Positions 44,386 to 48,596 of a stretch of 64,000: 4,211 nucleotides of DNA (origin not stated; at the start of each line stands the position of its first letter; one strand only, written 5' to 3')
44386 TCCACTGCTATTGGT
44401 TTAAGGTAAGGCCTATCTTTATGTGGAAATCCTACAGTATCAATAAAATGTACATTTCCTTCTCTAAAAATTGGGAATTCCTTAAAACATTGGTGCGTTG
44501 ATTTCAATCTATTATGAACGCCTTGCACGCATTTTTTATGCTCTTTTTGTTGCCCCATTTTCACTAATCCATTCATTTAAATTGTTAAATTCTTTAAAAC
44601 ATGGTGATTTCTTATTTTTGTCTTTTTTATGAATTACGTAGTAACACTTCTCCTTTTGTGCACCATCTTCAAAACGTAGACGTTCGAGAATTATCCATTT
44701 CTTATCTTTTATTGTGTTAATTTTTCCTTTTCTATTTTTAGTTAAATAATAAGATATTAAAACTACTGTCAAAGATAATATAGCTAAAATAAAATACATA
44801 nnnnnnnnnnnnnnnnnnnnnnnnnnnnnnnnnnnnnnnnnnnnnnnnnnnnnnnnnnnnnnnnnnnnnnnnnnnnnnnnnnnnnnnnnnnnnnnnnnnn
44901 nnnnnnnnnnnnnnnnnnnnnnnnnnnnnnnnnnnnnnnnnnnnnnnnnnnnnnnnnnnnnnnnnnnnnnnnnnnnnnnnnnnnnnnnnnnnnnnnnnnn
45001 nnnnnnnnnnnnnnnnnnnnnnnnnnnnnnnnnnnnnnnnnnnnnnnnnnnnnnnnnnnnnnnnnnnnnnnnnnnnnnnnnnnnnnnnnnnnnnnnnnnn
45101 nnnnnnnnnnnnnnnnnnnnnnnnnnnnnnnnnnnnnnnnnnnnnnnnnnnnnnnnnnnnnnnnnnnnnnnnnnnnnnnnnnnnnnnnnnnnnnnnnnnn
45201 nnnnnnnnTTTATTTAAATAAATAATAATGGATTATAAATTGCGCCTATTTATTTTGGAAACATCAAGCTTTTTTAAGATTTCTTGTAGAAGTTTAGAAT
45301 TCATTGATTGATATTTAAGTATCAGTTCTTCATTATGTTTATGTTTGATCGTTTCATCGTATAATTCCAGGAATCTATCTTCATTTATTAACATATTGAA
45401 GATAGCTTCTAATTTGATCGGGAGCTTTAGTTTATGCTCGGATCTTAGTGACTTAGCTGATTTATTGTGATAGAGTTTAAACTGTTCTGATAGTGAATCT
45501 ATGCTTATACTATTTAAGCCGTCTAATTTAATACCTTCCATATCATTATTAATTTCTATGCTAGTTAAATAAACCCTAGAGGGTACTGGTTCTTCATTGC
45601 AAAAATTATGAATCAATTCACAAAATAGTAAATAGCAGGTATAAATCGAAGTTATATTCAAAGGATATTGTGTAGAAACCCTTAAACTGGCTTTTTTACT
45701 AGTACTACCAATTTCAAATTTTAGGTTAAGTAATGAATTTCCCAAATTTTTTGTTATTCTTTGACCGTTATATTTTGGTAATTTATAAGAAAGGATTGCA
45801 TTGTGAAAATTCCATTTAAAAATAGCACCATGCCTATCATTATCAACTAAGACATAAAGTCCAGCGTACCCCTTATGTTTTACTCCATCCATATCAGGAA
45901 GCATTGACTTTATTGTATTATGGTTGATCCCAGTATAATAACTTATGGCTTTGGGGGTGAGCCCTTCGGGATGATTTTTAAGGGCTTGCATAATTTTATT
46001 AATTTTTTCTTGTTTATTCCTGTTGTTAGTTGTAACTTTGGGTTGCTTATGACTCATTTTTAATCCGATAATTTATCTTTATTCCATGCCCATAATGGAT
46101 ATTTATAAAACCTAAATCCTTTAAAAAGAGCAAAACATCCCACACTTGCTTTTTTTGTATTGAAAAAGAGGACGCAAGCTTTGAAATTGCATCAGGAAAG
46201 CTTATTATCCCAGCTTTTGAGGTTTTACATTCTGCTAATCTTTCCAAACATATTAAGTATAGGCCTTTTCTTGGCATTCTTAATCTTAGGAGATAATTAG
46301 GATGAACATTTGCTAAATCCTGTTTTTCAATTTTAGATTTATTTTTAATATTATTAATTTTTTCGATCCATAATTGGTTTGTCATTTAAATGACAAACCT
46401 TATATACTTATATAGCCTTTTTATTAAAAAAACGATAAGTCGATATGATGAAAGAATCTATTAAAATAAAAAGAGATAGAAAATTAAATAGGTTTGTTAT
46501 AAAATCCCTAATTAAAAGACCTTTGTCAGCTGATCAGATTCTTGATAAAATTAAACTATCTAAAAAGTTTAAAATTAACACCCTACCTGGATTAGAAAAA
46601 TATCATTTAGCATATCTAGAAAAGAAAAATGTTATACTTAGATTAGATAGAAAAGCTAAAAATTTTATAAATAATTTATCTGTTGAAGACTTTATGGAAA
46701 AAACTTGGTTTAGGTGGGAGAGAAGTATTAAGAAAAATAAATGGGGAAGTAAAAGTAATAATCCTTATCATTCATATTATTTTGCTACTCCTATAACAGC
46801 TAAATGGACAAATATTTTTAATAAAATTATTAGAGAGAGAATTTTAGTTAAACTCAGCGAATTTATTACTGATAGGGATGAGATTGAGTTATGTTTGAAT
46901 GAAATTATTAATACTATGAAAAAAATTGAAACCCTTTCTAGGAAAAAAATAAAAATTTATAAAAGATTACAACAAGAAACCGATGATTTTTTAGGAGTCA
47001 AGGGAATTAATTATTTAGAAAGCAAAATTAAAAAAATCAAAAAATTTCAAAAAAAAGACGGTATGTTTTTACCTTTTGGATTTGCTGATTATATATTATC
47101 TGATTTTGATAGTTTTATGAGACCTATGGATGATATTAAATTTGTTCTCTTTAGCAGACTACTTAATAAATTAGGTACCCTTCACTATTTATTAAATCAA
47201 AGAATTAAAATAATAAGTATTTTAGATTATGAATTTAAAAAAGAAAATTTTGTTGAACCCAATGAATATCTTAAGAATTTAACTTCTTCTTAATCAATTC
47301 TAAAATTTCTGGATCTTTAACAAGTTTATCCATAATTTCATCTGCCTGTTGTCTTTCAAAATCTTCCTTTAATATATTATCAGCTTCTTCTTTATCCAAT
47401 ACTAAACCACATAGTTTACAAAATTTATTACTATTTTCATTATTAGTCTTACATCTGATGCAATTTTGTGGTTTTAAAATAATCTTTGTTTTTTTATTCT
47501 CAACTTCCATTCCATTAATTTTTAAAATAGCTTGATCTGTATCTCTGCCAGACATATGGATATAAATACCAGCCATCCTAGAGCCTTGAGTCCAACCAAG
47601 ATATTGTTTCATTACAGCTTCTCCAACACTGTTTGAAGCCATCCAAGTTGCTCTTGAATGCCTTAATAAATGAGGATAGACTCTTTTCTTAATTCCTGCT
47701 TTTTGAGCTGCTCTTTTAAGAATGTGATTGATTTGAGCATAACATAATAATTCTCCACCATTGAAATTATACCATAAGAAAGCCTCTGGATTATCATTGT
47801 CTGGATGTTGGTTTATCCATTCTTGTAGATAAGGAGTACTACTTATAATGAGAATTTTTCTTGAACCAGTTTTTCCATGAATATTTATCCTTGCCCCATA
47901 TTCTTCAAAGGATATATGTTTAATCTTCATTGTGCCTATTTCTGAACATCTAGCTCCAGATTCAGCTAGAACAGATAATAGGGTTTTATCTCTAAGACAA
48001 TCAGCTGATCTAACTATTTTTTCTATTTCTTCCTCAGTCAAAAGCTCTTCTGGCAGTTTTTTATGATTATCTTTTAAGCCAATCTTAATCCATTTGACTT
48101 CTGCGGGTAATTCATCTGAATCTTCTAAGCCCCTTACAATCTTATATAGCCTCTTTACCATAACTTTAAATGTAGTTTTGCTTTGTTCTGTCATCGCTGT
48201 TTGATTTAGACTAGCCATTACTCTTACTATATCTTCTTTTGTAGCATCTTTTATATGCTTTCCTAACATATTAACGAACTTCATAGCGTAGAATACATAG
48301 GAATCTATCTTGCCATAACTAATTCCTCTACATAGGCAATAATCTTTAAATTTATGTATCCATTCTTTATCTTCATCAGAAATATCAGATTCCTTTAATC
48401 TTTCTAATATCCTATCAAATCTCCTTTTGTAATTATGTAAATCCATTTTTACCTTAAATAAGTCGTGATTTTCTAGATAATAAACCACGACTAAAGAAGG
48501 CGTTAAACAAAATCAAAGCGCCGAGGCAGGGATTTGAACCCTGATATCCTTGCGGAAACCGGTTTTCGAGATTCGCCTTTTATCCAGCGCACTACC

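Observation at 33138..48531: About 15.4-kb integrated element at tRNA-Ser(CGA), delimited by a 13-bp direct repeat of the tRNA 3' end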

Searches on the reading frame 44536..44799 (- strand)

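Call 9: search_protein_families(library=pfam, proteins=[window:44536-44799:-], max_evalue=0.01)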
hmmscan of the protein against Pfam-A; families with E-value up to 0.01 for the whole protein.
window:44536-44799:- (87 aa): 0 families

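Call 44: search_protein_families(library=phrogs, proteins=[window:44536-44799:-], max_evalue=0.05)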
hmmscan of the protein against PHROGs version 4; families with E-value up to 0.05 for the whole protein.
window:44536-44799:- (87 aa): 1 family
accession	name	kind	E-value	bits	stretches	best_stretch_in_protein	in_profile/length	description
phrog_28929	-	unknown function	0.035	15.7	0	40-76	9-45/104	-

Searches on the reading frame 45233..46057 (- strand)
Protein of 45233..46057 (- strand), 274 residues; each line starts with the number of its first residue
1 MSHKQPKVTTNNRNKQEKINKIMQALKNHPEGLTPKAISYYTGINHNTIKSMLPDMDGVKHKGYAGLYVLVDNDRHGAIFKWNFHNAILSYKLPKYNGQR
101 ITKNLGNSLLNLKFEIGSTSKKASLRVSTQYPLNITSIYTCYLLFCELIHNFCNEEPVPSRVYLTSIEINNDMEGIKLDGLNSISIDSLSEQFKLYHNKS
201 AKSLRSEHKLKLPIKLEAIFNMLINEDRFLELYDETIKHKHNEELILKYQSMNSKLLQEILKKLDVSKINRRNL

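Call 9: search_protein_families(library=pfam, proteins=[window:45233-46057:-], max_evalue=0.01)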
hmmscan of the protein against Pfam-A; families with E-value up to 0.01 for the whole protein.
window:45233-46057:- (274 aa): 0 families

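Call 44: search_protein_families(library=phrogs, proteins=[window:45233-46057:-], max_evalue=0.05)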
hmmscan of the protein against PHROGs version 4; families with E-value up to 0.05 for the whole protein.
window:45233-46057:- (274 aa): 1 family
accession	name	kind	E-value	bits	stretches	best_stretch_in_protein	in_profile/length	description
phrog_1687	-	transcription regulation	0.018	16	0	20-57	5-41/162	MarR family transcrition regulator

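Call 45: search_protein_families(library=padloc, proteins=[window:45233-46057:-], max_evalue=0.01)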
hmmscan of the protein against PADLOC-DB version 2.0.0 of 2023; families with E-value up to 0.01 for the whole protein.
window:45233-46057:- (274 aa): 0 families

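Call 57: search_protein_families(library=ncbifam, proteins=[window:45233-46057:-], max_evalue=0.01)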
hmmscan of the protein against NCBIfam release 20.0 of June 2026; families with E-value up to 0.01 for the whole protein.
window:45233-46057:- (274 aa): 0 families

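Call 59: search_solved_structures(query=window:45233-46057:-, max_evalue=1)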
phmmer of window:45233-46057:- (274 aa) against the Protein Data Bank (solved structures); distinct sequences matched with E-value up to 1: 0.

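Call 83: search_dna_similar(query=window:45233-46057:-, collection=phages, mode=protein, max_evalue=0.01, max_rows=8)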
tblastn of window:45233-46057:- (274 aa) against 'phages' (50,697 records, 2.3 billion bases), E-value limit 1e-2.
No match.

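Call 89: search_protein_representatives(protein=window:45233-46057:-)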
Query: 274 residues. Proteins with E-value up to 0.001 (for the whole library): 120; up to 1e-10: 79; up to 1e-30: 28. The best 120 are listed.
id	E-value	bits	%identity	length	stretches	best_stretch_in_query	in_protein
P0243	5.3e-60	219.5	45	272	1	7-266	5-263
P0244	5.2e-52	193.4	43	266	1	5-242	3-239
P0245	9.7e-52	192.5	40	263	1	2-261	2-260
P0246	1.4e-48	182.1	41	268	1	7-250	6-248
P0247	3.3e-47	177.6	40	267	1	8-265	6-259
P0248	7.4e-46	173.2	39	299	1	3-242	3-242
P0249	2.3e-45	171.6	36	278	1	7-272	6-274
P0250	6.4e-45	170.1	41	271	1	5-266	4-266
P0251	7.6e-42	160.0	44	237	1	4-223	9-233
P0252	1.7e-41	158.9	42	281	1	4-245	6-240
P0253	1.1e-37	146.4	37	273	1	8-264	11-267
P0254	3.0e-37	145.0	40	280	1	4-234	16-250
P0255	4.7e-37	144.3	38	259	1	15-257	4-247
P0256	2.1e-35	139.0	37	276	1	7-262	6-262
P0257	2.1e-35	138.9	35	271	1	6-264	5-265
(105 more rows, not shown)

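Call 92: search_solved_structures(query=A5, max_evalue=5)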
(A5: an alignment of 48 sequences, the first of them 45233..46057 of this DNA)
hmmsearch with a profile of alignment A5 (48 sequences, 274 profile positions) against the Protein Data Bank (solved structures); distinct sequences matched with E-value up to 5: 24.
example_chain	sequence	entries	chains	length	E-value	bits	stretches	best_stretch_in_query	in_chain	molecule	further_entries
2lvs_A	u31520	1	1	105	0.011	18.1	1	28-72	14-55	Putative uncharacterized protein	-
2b0l_A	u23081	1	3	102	0.013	18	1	7-80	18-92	GTP-sensing transcriptional pleiotropic repressor codY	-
3n9l_A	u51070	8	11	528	0.016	17.7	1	184-264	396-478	Putative uncharacterized protein | Lysine-specific demethylase 7 homolog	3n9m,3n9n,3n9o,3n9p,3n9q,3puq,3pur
1je8_A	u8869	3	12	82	0.018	17.5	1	10-63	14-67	Nitrate/Nitrite Response Regulator Protein NARL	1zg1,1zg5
8c7t_A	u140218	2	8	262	0.035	16.5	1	5-79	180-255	GTP-sensing transcriptional pleiotropic repressor CodY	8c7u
6kf4_G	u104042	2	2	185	0.035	16.5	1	21-61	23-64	Transcription factor E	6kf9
8u3b_G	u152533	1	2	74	0.04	16.3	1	23-64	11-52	Nitrate/nitrite response regulator protein NarL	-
2xrn_A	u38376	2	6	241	0.054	15.9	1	18-63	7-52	HTH-TYPE TRANSCRIPTIONAL REGULATOR TTGV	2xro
5lnh_A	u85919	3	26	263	0.072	15.5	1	7-80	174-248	GTP-sensing transcriptional pleiotropic repressor CodY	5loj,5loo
5loe_A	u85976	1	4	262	0.089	15.2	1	7-79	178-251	GTP-sensing transcriptional pleiotropic repressor CodY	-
4ham_A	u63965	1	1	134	0.11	14.9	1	12-79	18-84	Lmo2241 protein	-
1a04_A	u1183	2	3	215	0.13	14.7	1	10-63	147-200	NITRATE/NITRITE RESPONSE REGULATOR PROTEIN NARL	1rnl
4ldz_A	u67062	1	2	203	0.14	14.6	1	14-64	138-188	Transcriptional regulatory protein DesR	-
2rvc_A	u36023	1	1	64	0.14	14.6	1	15-67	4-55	Interferon-inducible and double-stranded-dependent eIF-2kinase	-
5ey2_A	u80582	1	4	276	0.16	14.4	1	8-79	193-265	GTP-sensing transcriptional pleiotropic repressor CodY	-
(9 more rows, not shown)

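Call 93: search_protein_families(library=pfam, alignment_id=A5, max_evalue=0.01)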
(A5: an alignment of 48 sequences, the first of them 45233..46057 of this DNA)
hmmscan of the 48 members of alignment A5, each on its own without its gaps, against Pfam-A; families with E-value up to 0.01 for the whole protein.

A. member 1, window:45233-46057:- (274 aa): 0 families

B. families by the number of members that match (of 48 scanned): 27 families (the first 25 are shown)
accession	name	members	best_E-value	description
PF12802.13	MarR_2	7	2.3e-07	MarR family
PF13412.12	HTH_24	7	1.3e-06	Winged helix-turn-helix DNA-binding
PF09339.16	HTH_IclR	6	4.1e-08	IclR helix-turn-helix domain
PF01978.25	TrmB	6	9.9e-05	Sugar-specific transcriptional regulator TrmB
PF08784.17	RPA_C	4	8e-05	Replication protein A C terminal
PF22979.2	HTH_69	3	0.00014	Winged helix-turn-helix domain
PF14947.12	HTH_45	2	0.00015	Winged helix-turn-helix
PF02082.26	Rrf2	2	0.00016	Iron-dependent Transcriptional regulator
PF01047.28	MarR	2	0.00097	MarR family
PF08281.18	Sigma70_r4_2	2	0.0019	Sigma-70, region 4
PF25213.1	HVO_A0261_N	1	0.00016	HVO_A0261 N-terminal domain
PF12840.13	HTH_20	1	0.00035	Helix-turn-helix domain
PF01325.25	Fe_dep_repress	1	0.00054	Iron dependent repressor, N-terminal DNA binding domain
PF08279.18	HTH_11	1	0.00055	HTH domain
PF04157.22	EAP30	1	0.00099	EAP30/Vps36 family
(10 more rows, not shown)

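Call 113: predict_structure(alignment_id=A5)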
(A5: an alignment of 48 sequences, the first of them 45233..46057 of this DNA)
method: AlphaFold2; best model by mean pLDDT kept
length: 274 residues; sequences in the alignment: 48
mean_pLDDT: 83.9   pTM: 0.57
mean pLDDT of the five models: 83.9, 82.6, 82.2, 81.7, 81.6
residues with pLDDT >= 90: 161; 70-90: 51; 50-70: 45; < 50: 17
segments of 3 or more residues with pLDDT < 50: 171-175, 201-210
pLDDT, mean of each block of 10 residues (from residue 1): 70 87 96 97 97 92 88 61 88 96 95 98 96 92 98 97 79 49 80 62 46 65 68 82 95 97 95 86
secondary structure, 60 per line:
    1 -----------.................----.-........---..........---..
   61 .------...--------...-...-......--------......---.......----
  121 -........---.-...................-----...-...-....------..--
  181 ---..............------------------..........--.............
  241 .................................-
elements in order: H12-28 H35-42 H46-55 E59-61 E68-70 E83-85 E87-92 E101-106 E110-116 E122-129 H135-153 E163-165 E167-170 H186-197 H216-225 H228-273

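Call 123: fold_search(model_id=the predicted structure, library=viral)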
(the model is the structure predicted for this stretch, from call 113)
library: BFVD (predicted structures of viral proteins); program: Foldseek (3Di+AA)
matches with E <= 10: 1191; with E <= 0.001: 0
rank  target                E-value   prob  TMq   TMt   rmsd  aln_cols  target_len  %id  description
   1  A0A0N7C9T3            8.8e-03  0.38  0.18  0.18  22.8       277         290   12  RIIB protein [Salmonella phage 38]
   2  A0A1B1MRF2            9.3e-03  0.75  0.21  0.25  21.9       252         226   13  DsRNA-binding ifn resistance/pkr inhibitor [Pteropox virus]
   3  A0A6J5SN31            1.6e-02  1.00  0.19  0.68   1.1        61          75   21  Uncharacterized protein [uncultured Caudovirales phage]
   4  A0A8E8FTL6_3          1.6e-02  0.33  0.15  0.04  20.8       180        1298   13  Polyprotein [Bemisia tabaci pesti-like virus 1]
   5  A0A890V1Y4            4.0e-02  1.00  0.18  0.31   8.4        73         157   22  Helix-turn-helix DNA binding domain protein [Microbacterium phage Shocker]
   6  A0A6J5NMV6            4.2e-02  0.25  0.15  0.18  23.1       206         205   12  Uncharacterized protein [uncultured Caudovirales phage]
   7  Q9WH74                5.3e-02  0.66  0.21  0.16  14.5       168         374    8  Uncharacterized protein (Fragment) [African swine fever virus]
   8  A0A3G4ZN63            5.6e-02  0.51  0.19  0.19  11.3       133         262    8  Uncharacterized protein [Terrestrivirus sp.]
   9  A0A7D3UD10            7.1e-02  0.38  0.18  0.11  17.5       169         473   15  (no name in the UniProt tables at hand)
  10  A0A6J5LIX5            7.9e-02  1.00  0.19  0.53   3.2        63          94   25  Uncharacterized protein [uncultured Caudovirales phage]
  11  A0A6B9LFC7            7.9e-02  1.00  0.19  0.49   6.2        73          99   19  Uncharacterized protein [Mycobacterium phage Onyinye]
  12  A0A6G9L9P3            8.9e-02  1.00  0.20  0.54   4.7        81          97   14  (no name in the UniProt tables at hand)
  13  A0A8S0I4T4            8.9e-02  0.99  0.18  0.25   9.9        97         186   16  (no name in the UniProt tables at hand)
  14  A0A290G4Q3            1.0e-01  1.00  0.19  0.39   1.4        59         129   15  CPXV069 protein [Cowpox virus]
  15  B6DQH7                1.1e-01  0.05  0.10  0.07  18.5       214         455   10  (no name in the UniProt tables at hand)
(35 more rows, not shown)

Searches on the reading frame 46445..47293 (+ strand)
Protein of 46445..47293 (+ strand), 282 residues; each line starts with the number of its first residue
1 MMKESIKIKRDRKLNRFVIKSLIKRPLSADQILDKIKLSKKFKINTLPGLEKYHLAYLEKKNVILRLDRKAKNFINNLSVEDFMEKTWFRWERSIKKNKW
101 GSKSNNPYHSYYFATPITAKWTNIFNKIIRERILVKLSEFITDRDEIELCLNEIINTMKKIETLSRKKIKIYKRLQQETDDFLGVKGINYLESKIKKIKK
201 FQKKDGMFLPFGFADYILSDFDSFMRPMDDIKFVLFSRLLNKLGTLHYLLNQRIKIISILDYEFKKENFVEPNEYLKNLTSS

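Call 9: search_protein_families(library=pfam, proteins=[window:46445-47293:+], max_evalue=0.01)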
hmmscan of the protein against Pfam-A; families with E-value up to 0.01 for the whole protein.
window:46445-47293:+ (282 aa): 0 families

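Call 44: search_protein_families(library=phrogs, proteins=[window:46445-47293:+], max_evalue=0.05)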
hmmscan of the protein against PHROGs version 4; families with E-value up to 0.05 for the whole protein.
window:46445-47293:+ (282 aa): 0 families

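Call 45: search_protein_families(library=padloc, proteins=[window:46445-47293:+], max_evalue=0.01)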
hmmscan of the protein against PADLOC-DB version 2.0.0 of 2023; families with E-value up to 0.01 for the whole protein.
window:46445-47293:+ (282 aa): 0 families

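Call 57: search_protein_families(library=ncbifam, proteins=[window:46445-47293:+], max_evalue=0.01)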
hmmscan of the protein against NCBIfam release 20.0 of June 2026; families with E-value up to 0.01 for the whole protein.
window:46445-47293:+ (282 aa): 1 family
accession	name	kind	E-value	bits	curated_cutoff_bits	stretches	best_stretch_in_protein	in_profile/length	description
NF006331.0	PRK08561.1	equivalog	0.0047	16.7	154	1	161-207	88-134/152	30S ribosomal protein S15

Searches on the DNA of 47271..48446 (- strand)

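Call 39: search_rna_families(sources=[L020, L022], threshold=gathering)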
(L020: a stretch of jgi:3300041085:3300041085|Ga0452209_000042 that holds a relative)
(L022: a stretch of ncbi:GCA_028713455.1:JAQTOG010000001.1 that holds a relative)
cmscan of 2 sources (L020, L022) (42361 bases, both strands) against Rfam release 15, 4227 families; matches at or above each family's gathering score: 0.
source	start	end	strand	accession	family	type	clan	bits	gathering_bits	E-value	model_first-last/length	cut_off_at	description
